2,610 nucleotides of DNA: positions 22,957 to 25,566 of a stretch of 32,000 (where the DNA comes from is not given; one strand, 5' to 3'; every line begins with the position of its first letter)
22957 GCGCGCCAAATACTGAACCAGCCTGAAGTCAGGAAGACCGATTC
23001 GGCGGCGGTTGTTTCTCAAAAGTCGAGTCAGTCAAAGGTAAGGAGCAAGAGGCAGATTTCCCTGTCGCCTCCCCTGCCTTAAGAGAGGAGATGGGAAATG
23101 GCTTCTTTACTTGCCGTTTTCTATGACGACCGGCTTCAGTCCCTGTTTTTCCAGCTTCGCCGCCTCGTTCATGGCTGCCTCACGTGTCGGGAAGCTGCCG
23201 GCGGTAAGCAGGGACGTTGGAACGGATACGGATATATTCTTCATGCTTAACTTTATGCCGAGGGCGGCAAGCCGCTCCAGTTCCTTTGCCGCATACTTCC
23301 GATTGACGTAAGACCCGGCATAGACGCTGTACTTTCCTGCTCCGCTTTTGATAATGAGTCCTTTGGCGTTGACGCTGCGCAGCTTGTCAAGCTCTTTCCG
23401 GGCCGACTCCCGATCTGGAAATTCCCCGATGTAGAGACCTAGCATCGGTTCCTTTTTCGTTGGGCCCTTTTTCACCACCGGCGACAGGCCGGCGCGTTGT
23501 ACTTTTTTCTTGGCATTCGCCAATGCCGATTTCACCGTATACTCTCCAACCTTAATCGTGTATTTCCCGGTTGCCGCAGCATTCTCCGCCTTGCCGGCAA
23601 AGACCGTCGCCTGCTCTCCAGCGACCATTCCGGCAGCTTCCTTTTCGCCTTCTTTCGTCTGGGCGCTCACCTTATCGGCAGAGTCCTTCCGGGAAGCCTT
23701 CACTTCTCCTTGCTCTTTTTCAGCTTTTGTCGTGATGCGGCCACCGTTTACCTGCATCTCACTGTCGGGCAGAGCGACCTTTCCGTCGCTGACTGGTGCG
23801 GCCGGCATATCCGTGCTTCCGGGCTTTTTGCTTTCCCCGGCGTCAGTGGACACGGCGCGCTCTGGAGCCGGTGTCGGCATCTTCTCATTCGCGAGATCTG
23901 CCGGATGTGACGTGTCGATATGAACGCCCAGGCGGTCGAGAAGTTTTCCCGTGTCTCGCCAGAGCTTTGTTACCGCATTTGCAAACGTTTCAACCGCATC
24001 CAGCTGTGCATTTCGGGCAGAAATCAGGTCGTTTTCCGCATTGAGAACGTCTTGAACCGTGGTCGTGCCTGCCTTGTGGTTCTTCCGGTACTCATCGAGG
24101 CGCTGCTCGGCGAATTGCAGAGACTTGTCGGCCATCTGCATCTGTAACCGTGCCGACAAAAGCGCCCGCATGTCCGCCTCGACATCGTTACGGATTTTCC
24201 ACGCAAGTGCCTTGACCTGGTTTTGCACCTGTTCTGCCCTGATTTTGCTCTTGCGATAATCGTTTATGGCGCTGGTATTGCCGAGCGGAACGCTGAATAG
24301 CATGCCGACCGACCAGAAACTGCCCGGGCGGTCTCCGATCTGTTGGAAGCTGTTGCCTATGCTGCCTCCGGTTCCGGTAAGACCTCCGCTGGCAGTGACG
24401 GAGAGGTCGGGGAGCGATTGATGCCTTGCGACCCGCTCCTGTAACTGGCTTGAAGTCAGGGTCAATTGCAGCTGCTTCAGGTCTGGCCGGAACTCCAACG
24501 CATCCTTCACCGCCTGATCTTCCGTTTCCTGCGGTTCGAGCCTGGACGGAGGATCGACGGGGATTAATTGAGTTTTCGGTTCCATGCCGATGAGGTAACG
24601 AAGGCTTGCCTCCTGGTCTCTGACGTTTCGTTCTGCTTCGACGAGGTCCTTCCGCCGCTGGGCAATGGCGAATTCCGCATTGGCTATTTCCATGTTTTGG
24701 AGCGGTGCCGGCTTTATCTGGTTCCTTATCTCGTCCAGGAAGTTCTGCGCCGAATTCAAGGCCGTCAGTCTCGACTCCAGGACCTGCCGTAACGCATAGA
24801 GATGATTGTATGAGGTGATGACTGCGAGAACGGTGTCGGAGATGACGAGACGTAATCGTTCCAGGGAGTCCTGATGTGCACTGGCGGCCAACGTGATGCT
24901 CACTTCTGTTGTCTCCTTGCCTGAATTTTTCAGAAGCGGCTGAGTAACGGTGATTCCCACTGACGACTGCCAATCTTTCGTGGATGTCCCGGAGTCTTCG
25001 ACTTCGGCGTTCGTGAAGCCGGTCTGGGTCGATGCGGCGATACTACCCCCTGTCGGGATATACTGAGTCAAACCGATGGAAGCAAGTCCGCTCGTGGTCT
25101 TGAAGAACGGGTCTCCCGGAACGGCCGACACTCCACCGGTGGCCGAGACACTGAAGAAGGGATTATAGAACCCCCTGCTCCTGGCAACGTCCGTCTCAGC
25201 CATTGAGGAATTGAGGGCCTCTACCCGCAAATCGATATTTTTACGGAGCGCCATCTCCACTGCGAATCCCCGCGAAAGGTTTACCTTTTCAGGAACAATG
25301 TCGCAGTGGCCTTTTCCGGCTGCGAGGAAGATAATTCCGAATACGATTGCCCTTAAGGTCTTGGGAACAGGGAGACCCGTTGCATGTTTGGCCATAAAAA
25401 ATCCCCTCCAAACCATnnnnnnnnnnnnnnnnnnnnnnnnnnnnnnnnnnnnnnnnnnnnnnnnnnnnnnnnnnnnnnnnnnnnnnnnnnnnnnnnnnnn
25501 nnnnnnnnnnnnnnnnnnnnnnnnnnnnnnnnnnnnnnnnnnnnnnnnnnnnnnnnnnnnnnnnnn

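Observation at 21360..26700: Candidate new module: cyclic-dinucleotide-gated tethered cytochrome plus sacculus-anchored TolC, next to a three-regulator locus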

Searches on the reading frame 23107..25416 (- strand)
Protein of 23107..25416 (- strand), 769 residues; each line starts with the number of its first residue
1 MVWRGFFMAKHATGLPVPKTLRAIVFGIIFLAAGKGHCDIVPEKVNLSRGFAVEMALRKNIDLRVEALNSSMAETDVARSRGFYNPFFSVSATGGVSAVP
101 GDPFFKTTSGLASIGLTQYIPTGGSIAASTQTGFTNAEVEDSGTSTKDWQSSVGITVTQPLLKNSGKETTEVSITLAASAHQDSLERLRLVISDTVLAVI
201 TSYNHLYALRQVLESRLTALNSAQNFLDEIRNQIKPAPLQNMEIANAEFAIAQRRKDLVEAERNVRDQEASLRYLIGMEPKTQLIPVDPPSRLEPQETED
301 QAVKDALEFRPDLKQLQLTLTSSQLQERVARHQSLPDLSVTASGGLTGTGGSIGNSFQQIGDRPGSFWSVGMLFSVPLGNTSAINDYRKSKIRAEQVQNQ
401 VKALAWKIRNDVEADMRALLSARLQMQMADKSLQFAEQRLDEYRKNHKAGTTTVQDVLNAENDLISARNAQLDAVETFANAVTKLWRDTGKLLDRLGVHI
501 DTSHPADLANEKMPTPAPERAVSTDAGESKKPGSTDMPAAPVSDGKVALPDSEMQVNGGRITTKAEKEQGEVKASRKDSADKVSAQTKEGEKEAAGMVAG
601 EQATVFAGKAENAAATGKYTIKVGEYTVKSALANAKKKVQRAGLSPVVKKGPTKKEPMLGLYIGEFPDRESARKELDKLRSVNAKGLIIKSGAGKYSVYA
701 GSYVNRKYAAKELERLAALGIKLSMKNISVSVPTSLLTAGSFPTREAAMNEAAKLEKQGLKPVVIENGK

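Call 5: search_protein_families(library=pfam, proteins=[window:23107-25416:-], max_evalue=0.01)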
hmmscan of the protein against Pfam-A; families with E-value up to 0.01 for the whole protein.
window:23107-25416:- (769 aa): 2 families
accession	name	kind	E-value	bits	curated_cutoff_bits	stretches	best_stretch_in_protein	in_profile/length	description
PF02321.23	OEP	-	4.4e-44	151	22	3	300-485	2-182/187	Outer membrane efflux protein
PF05036.18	SPOR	-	5.3e-17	62.4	21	2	693-765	2-75/76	SPOR domain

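Call 8: find_homologous_proteins(query=window:23107-25395:-, max_evalue=1e-10)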
Query window:23107-25395:- (762 aa): 218 proteins with E <= 1e-10 among 8000 candidates; the best 120 are listed.
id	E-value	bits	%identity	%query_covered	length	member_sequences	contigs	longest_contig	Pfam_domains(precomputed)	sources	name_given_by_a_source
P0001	0.0e+0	1650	100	100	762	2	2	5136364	PF05036.19,PF02321.24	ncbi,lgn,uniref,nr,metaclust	ncbi:TolC family protein [Geotalea uraniireducens]|uniref:Outer membrane efflux protein n=1 Tax=Geot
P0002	4.2e-274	929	59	100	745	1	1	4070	PF05036.19,PF02321.24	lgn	-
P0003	1.1e-266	905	61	97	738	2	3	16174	PF05036.19,PF02321.24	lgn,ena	-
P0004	4.9e-265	899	61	95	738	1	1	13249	PF05036.19,PF02321.24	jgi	jgi:outer membrane protein TolC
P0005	4.8e-264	896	57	97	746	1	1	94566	PF05036.19,PF02321.24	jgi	jgi:outer membrane protein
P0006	1.9e-260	884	58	98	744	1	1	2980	PF05036.19,PF02321.24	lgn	-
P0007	5.1e-257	873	58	99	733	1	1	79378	PF05036.19,PF02321.24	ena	-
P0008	5.3e-256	870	58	99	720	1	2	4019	PF05036.19,PF02321.24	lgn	-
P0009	6.6e-255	866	56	98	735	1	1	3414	PF05036.19,PF02321.24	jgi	jgi:outer membrane protein TolC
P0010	3.0e-254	864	57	98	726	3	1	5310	PF05036.19,PF02321.24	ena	-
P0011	4.7e-254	863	57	98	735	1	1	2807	PF05036.19,PF02321.24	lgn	-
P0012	1.1e-253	862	57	98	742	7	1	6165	PF05036.19,PF02321.24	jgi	jgi:outer membrane protein TolC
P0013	3.1e-247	841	56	96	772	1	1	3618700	PF05036.19,PF02321.24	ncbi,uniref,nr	ncbi:TolC family protein [Geobacter pickeringii]|uniref:TolC family protein n=1 Tax=Geobacter picker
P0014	1.8e-246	838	55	98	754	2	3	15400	PF05036.19,PF02321.24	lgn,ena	-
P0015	8.4e-246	836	55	98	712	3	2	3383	PF05036.19,PF02321.24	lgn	-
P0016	6.2e-244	830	54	100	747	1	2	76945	PF05036.19,PF02321.24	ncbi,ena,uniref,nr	ncbi:TolC family protein [Geobacter sp.]|uniref:TolC family protein n=1 Tax=Geobacter sp. TaxID=4661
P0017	1.6e-242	825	55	97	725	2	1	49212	PF05036.19,PF02321.24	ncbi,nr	ncbi:TolC family protein [Geobacter argillaceus]|nr:TolC family protein [Geobacter argillaceus]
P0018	9.9e-241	819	55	98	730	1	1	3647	PF05036.19,PF02321.24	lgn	-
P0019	4.4e-237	807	50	20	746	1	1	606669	PF05036.19,PF02321.24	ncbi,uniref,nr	ncbi:hypothetical protein F6V30_09875 [Oryzomonas sagensis]|uniref:SPOR domain-containing protein n=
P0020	8.4e-237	806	50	95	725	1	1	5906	PF05036.19,PF02321.24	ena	-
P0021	4.3e-236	804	50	95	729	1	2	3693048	PF05036.19,PF02321.24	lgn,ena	-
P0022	1.0e-234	799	52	98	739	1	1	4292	PF05036.19,PF02321.24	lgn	-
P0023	2.1e-234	798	54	95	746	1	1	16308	PF05036.19,PF02321.24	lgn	-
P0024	5.2e-234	797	53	97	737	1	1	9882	PF05036.19,PF02321.24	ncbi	-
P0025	1.8e-233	795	75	64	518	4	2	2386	PF02321.24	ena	-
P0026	2.5e-233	795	64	63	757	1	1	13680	PF05036.19,PF02321.24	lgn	-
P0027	5.2e-233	794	54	95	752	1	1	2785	PF05036.19,PF02321.24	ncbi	ncbi:MAG: hypothetical protein PVSMB11_05430 [Desulfuromonadaceae bacterium]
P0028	2.0e-232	792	65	61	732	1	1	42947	PF05036.19,PF02321.24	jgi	-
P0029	1.7e-231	789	48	20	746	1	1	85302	PF05036.19,PF02321.24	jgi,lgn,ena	-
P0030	7.1e-231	787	74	64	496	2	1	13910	PF02321.24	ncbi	-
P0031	8.4e-230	783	51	95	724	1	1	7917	PF05036.19,PF02321.24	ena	-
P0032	6.3e-228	777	50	98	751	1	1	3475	PF05036.19,PF02321.24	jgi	jgi:outer membrane protein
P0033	3.0e-224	765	53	95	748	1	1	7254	PF05036.19,PF02321.24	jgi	jgi:outer membrane protein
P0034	9.7e-224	763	53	96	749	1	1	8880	PF05036.19,PF02321.24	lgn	-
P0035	4.5e-223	761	71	64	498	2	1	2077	PF02321.24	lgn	-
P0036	8.4e-223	760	61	62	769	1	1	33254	PF05036.19,PF02321.24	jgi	jgi:outer membrane protein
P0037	2.4e-220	752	52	95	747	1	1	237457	PF05036.19,PF02321.24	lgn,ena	-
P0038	2.2e-219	749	52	96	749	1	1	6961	PF05036.19,PF02321.24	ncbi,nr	ncbi:MAG: TolC family protein [Verrucomicrobia bacterium]|nr:TolC family protein [Deltaproteobacteri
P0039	7.3e-217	740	68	65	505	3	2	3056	PF02321.24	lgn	-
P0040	1.4e-216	739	48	97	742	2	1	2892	PF05036.19,PF02321.24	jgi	-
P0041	2.2e-215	735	46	92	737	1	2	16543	PF05036.19,PF02321.24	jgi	jgi:outer membrane protein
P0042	1.1e-213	730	66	66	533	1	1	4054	PF02321.24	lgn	-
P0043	1.4e-213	729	50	98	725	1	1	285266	PF05036.19,PF02321.24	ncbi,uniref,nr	ncbi:hypothetical protein GMST_23820 [Geomonas silvestris]|uniref:SPOR domain-containing protein n=1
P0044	9.2e-213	727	51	95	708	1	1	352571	PF05036.19,PF02321.24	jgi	-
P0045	1.1e-212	726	52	94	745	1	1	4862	PF05036.19,PF02321.24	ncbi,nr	ncbi:MAG: TolC family protein [Verrucomicrobia bacterium]|nr:TolC family protein [Deltaproteobacteri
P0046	1.1e-212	726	59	60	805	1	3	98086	PF05036.19,PF02321.24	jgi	jgi:outer membrane protein TolC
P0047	4.8e-211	721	51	95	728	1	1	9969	PF05036.19,PF02321.24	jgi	-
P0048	8.5e-211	720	51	95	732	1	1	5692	PF05036.19,PF02321.24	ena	-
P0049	1.0e-210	720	56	65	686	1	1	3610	PF05036.19,PF02321.24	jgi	-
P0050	6.2e-210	717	52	95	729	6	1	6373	PF05036.19,PF02321.24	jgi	jgi:outer membrane protein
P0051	1.6e-209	716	51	95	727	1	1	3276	PF05036.19,PF02321.24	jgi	-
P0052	2.1e-209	716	66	65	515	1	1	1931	PF02321.24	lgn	-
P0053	2.3e-209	715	67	64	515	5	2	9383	PF02321.24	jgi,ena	-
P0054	3.5e-209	715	50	95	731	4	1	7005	PF05036.19,PF02321.24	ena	-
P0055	6.5e-209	714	51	95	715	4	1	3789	PF05036.19,PF02321.24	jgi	jgi:outer membrane protein TolC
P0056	7.1e-209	714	52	95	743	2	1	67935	PF05036.19,PF02321.24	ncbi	-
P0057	8.4e-209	714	67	64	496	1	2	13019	PF02321.24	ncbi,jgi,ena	ncbi:MAG TPA: TolC family protein [Desulfuromonadaceae bacterium]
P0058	2.2e-208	712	46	88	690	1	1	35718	PF05036.19,PF02321.24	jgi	jgi:outer membrane protein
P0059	9.1e-208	710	66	64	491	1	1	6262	PF02321.24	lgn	-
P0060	2.2e-207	709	50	95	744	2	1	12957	PF05036.19,PF02321.24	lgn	-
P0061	3.6e-207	708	59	63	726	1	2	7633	PF05036.19,PF02321.24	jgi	-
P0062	3.6e-207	708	68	63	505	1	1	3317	PF02321.24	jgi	jgi:outer membrane protein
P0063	3.8e-207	708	50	95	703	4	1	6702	PF05036.19,PF02321.24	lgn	-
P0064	4.6e-207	708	68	64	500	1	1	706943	PF02321.24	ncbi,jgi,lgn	ncbi:MAG TPA: TolC family protein [Candidatus Deferrimicrobiaceae bacterium]|jgi:outer membrane prot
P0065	4.8e-207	708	50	95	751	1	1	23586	PF05036.19,PF02321.24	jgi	-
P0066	9.1e-207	707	65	64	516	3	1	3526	PF02321.24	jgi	jgi:outer membrane protein TolC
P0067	1.4e-206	706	51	95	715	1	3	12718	PF05036.19,PF02321.24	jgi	jgi:outer membrane protein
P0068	2.6e-206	705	47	87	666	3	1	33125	PF05036.19,PF02321.24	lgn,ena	-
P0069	3.9e-206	705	57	66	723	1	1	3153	PF05036.19,PF02321.24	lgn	-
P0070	3.0e-205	702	65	65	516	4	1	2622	PF02321.24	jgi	-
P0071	1.1e-204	700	49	95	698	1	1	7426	PF05036.19,PF02321.24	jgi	jgi:outer membrane protein TolC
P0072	1.7e-204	699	50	95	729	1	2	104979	PF05036.19,PF02321.24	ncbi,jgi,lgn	-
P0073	7.8e-204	697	50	91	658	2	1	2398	PF05036.19,PF02321.24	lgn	-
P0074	1.4e-203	696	50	95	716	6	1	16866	PF05036.19,PF02321.24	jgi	jgi:outer membrane protein TolC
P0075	1.4e-203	696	68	63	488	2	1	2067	PF02321.24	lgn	-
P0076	9.9e-203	694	65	64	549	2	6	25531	PF02321.24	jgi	jgi:outer membrane protein TolC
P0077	1.2e-202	693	64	64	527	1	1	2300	PF02321.24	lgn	-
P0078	1.1e-201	690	66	62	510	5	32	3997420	PF02321.24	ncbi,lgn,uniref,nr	ncbi:outer membrane efflux protein [Geobacter metallireducens RCH3]|uniref:Efflux pump, RND family, 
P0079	2.1e-201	689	47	96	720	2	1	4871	PF05036.19,PF02321.24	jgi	-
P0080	2.9e-200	685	61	66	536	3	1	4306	PF02321.24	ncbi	-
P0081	7.9e-200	684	67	62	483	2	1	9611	PF02321.24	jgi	-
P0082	1.2e-199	683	64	65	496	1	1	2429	PF02321.24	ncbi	ncbi:MAG TPA: TolC family protein [Geobacteraceae bacterium]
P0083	1.2e-198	680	44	85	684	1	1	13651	PF05036.19,PF02321.24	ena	-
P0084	2.3e-198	679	63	64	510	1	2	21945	PF02321.24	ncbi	-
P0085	4.1e-198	678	49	95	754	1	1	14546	PF05036.19,PF02321.24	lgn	-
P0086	1.2e-197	677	50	94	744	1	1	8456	PF05036.19,PF02321.24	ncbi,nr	ncbi:MAG: TolC family protein [Steroidobacteraceae bacterium]|nr:TolC family protein [Deltaproteobac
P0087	1.2e-197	677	49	95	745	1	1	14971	PF05036.19,PF02321.24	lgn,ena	-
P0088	1.6e-197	676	62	65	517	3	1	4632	PF02321.24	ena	-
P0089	5.9e-196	671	65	63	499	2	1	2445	PF02321.24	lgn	-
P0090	1.0e-195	670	41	20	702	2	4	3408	PF05036.19,PF02321.24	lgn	-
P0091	2.4e-195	669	65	64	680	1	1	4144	PF02321.24,PF13174.13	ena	-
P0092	1.2e-194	667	65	63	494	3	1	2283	PF02321.24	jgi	-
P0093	1.2e-194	667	62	63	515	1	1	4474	PF02321.24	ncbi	-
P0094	4.1e-194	665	62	65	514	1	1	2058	PF02321.24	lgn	-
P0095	4.3e-194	665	64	63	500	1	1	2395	PF02321.24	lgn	-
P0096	1.0e-193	664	48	98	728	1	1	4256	PF05036.19,PF02321.24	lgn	-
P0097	1.3e-193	663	58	61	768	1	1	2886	PF05036.19,PF02321.24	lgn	-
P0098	5.7e-192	658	47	96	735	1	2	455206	PF05036.19,PF02321.24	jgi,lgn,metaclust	metaclust:\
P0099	1.3e-191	657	52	67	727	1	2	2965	PF05036.19,PF02321.24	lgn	-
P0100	1.4e-191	657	64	62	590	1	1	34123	PF02321.24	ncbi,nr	ncbi:MAG: TolC family protein [Desulfuromonadales bacterium]|nr:TolC family protein [Desulfuromonada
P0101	2.3e-191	656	65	64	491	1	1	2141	PF02321.24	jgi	jgi:outer membrane protein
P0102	4.2e-191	655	62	61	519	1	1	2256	PF02321.24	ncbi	-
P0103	9.3e-190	651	48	20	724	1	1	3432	PF05036.19,PF02321.24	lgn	-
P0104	1.5e-189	650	47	95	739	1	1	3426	PF05036.19,PF02321.24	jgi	-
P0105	6.9e-189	648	61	65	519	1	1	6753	PF02321.24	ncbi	-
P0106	1.1e-188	647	62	65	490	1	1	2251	PF02321.24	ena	-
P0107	1.5e-188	647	64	62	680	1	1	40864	PF02321.24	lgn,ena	-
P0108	6.6e-188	645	60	63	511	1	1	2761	PF02321.24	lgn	-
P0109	1.3e-187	644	42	98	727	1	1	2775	PF05036.19,PF02321.24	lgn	-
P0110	2.8e-187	642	62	64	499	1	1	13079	PF02321.24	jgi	jgi:outer membrane protein TolC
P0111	4.0e-187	642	61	64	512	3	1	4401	PF02321.24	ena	-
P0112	7.0e-187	641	65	61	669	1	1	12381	PF02321.24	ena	-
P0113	5.3e-186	638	50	88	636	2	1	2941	PF05036.19,PF02321.24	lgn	-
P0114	1.1e-185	637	57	66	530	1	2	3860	PF02321.24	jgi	jgi:outer membrane protein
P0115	1.3e-185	637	61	64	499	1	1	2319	PF02321.24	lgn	-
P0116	2.6e-185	636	61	64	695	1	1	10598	PF02321.24,PF13174.13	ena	-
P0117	3.7e-184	632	59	64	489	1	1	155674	PF02321.24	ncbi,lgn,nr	ncbi:MAG: TolC family protein [Deltaproteobacteria bacterium]|nr:TolC family protein [Deltaproteobac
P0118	6.8e-184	631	46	96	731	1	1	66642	PF05036.19,PF02321.24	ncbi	-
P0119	1.2e-183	631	48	82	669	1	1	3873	PF05036.19,PF02321.24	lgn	-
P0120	4.9e-183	628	56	62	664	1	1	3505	PF05036.19,PF02321.24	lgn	-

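Call 10: find_related_loci(query=A1, collection=genome_contigs, flank=6000)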
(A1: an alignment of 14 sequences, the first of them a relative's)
Query A1 (762 aa) in genome_contigs; peptide patterns used: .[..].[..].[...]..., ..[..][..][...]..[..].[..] (x = any residue, [..] = any of these).
107 stretches matched a pattern; 18 encode a relative of the query (tblastn E <= 1e-3); 18 distinct loci.
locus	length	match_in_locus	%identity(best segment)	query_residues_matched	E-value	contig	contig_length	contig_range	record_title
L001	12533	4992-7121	57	12-761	0e+0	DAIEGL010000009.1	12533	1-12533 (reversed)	MAG TPA_asm: Geobacter sp. isolate clean984 k141_820543, whole genome shotgun sequence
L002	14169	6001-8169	55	21-760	0e+0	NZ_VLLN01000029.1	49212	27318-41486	Geobacter argillaceus strain ATCC BAA-1139 Ga0052872_scaffold00029.29, whole genome shotgun sequence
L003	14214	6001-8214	54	2-762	0e+0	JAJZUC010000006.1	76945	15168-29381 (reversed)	MAG: Deltaproteobacteria bacterium isolate SKS4.bin16 NODE_511_length_76945_cov_3.577742, whole genome shotgun sequence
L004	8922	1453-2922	74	17-505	0e+0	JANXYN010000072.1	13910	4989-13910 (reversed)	MAG: Geobacteraceae bacterium isolate GL140_3_metabat_43 GL140_3_k141_1149692, whole genome shotgun sequence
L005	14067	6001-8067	52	35-760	0e+0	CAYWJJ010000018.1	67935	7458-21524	MAG TPA_asm: uncultured Geobacter sp. isolate SRP302447_co2_181 genome assembly, contig: NODE_1259_length_67935_cov_26.9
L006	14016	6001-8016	50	35-760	0e+0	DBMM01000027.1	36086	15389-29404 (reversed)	MAG TPA_asm: Geobacter sp. UBA698 UBA698_contig_1087, whole genome shotgun sequence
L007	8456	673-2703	50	45-760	0e+0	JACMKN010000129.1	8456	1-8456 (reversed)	MAG: Deltaproteobacteria bacterium isolate ES-bin-228 ES-bin-228-contig-k141_3483419, whole genome shotgun sequence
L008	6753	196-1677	61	14-509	0e+0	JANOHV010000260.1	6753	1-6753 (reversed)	MAG: Candidatus Rokuibacteriota bacterium isolate SOY_63_metabat_434 SOY_63_k141_3620936, whole genome shotgun sequence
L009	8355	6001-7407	64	40-510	0e+0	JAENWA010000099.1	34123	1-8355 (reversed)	MAG: Desulfuromonadales bacterium isolate 3_4_m_bin4 c_000003286588, whole genome shotgun sequence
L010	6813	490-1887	63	12-494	0e+0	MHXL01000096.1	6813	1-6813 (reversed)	MAG: Desulfuromonadaceae bacterium GWB2_53_15 gwb2_scaffold_40485, whole genome shotgun sequence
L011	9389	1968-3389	61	38-511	0e+0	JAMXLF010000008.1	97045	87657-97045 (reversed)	MAG: Geobacteraceae bacterium isolate Bin.003_Forest k127_10824580, whole genome shotgun sequence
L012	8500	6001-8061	50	34-759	0e+0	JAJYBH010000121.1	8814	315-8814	MAG: Deltaproteobacteria bacterium isolate BP8.bin69 NODE_13747_length_8814_cov_1.896857, whole genome shotgun sequence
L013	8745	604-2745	53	16-757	0e+0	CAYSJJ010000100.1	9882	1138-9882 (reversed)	MAG TPA_asm: uncultured Geobacter sp. isolate binchicken_co158_41 genome assembly, contig: NODE_5877_length_9882_cov_5.1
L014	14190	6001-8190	55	18-762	0e+0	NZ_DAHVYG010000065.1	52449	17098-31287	MAG: Geobacter sp. isolate clean785 k141_1011198, whole genome shotgun sequence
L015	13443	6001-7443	66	18-494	0e+0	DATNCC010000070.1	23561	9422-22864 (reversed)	MAG TPA_asm: Dongiaceae bacterium isolate SMAG_U11204 k141_3890979, whole genome shotgun sequence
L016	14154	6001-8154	50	17-761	0e+0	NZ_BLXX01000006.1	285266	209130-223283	Geomonas silvestris strain Red330 sequence06, whole genome shotgun sequence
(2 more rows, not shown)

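Call 20: find_encoding_contigs(protein=P0078, flank=8000, max_places=2)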
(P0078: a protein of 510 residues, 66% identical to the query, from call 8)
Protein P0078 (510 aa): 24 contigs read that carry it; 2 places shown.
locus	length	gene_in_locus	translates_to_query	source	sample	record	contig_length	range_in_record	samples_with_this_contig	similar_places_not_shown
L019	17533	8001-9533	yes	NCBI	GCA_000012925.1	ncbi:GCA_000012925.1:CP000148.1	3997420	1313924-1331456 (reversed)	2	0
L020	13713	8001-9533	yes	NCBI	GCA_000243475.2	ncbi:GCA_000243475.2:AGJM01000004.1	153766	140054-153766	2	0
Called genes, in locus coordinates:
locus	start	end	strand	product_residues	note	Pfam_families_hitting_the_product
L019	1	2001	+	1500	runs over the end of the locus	-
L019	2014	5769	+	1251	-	-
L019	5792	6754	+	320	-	-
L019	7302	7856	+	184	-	-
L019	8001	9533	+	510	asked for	PF02321:OEP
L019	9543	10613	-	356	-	PF01544:CorA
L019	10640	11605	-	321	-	PF01471:PG_binding_1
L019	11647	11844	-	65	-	-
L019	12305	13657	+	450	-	PF02812:ELFV_dehydrog_N, PF00208:ELFV_dehydrog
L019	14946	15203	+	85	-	PF01527:HTH_Tnp_1, PF13384:HTH_23, PF13551:HTH_29, PF13518:HTH_28 (weak)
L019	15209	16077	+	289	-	PF13276:HTH_21, PF00665:rve, PF13683:rve_3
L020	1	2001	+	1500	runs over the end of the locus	-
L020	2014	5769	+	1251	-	-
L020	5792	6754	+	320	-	-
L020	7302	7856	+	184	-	-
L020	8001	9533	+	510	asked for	PF02321:OEP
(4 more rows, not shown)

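Call 21: find_encoding_contigs(protein=P0013, flank=8000, max_places=1)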
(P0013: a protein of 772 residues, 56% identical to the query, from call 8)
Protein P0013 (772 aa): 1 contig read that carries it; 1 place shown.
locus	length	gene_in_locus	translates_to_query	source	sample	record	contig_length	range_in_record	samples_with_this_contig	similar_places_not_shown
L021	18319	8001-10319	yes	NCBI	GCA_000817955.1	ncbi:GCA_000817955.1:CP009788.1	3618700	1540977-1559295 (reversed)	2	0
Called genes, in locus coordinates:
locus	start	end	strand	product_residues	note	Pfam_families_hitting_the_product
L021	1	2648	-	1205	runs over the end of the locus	PF00580:UvrD-helicase, PF13245:AAA_19, PF13361:UvrD_C, PF13538:UvrD_C_2 (faint)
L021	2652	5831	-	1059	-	PF04257:RecC_N, PF27451:RecC_4th, PF17946:RecC_C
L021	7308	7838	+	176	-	-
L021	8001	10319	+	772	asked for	PF02321:OEP, PF05036:SPOR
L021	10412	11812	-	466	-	PF00749:tRNA-synt_1c, PF19269:Anticodon_2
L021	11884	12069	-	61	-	PF03884:YacG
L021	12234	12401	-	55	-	-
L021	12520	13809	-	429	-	PF25371:DUF7884 (faint), PF02353:CMAS, PF13489:Methyltransf_23, PF13649:Methyltransf_25, PF13847:Methyltransf_31 (weak), PF08241:Methyltransf_11, PF08242:Methyltransf_12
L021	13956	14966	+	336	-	PF08100:Dimerisation, PF00891:Methyltransf_2, PF13489:Methyltransf_23, PF08242:Methyltransf_12 (weak)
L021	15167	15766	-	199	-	PF04264:YceI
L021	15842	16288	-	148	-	PF22381:Staph_reg_Sar_Rot, PF12802:MarR_2, PF01047:MarR, PF13412:HTH_24 (weak)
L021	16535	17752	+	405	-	PF00571:CBS (faint), PF07228:SpoIIE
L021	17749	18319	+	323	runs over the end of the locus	-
